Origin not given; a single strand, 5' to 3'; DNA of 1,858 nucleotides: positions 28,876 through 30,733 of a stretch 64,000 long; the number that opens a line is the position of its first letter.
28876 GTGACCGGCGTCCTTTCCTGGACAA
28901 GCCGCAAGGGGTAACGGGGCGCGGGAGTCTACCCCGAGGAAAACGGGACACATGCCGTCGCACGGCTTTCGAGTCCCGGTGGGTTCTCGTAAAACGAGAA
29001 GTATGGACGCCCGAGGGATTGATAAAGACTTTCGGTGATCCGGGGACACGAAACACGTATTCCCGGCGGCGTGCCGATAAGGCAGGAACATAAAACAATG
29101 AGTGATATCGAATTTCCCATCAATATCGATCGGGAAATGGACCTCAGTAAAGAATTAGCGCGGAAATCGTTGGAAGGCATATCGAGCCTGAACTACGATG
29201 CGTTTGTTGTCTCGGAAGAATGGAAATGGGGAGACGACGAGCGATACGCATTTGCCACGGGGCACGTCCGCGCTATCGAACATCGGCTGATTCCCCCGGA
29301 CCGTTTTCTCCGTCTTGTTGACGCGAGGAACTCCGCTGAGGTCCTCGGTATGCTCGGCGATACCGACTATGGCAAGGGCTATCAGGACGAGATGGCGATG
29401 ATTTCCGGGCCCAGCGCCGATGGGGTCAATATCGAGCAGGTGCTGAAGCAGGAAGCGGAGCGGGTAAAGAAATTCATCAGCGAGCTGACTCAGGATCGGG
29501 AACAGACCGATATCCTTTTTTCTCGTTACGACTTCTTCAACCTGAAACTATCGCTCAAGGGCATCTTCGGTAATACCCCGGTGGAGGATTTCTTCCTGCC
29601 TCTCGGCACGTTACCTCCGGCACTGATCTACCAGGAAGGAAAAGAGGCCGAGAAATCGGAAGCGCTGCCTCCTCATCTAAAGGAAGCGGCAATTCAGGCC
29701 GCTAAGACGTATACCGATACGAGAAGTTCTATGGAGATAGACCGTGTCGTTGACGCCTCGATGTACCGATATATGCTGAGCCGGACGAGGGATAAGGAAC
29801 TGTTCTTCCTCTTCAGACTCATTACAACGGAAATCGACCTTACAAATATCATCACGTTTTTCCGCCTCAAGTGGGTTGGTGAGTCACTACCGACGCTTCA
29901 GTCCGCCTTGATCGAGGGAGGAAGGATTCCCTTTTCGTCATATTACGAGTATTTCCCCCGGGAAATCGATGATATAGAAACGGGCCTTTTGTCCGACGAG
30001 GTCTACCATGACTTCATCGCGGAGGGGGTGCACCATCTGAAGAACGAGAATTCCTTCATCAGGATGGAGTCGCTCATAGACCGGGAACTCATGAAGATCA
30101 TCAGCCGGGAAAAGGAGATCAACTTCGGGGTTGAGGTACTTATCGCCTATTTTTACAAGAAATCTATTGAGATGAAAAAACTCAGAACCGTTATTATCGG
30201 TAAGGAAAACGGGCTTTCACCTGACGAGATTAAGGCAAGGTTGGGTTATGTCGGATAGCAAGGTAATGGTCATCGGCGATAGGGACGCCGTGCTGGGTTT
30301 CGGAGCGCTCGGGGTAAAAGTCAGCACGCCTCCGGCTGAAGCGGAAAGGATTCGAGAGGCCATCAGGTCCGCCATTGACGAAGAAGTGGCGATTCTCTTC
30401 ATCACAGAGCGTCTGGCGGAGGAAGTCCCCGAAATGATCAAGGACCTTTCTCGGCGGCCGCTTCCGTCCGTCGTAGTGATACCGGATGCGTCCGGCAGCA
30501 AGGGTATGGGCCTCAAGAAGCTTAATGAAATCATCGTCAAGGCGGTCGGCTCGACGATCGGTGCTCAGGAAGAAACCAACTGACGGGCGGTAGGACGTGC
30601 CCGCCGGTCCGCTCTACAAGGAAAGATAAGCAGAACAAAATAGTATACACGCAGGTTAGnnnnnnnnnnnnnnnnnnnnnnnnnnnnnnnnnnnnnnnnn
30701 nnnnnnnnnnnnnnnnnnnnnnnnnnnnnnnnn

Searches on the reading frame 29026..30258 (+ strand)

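Call 50: search_protein_families(library=pfam, max_evalue=0.001, proteins=[window:29026-30258:+])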
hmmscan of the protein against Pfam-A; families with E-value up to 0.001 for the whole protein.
window:29026-30258:+ (410 aa): 1 family
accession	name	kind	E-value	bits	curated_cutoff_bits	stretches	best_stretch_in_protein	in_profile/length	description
PF01992.21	vATP-synt_AC39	-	2.3e-52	178.9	29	1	78-405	2-339/339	ATP synthase (C/AC39) subunit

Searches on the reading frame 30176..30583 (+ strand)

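Call 50: search_protein_families(library=pfam, max_evalue=0.001, proteins=[window:30176-30583:+])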
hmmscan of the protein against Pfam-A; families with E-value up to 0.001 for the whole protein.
window:30176-30583:+ (135 aa): 2 families
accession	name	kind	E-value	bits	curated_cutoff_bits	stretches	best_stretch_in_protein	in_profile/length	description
PF01990.22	ATP-synt_F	-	3.6e-20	72.5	23.5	1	30-117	1-88/91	ATP synthase (F/14-kDa) subunit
PF00333.26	Ribosomal_S5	-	0.00093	19.6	27.1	0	20-67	16-58/65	Ribosomal protein S5, N-terminal domain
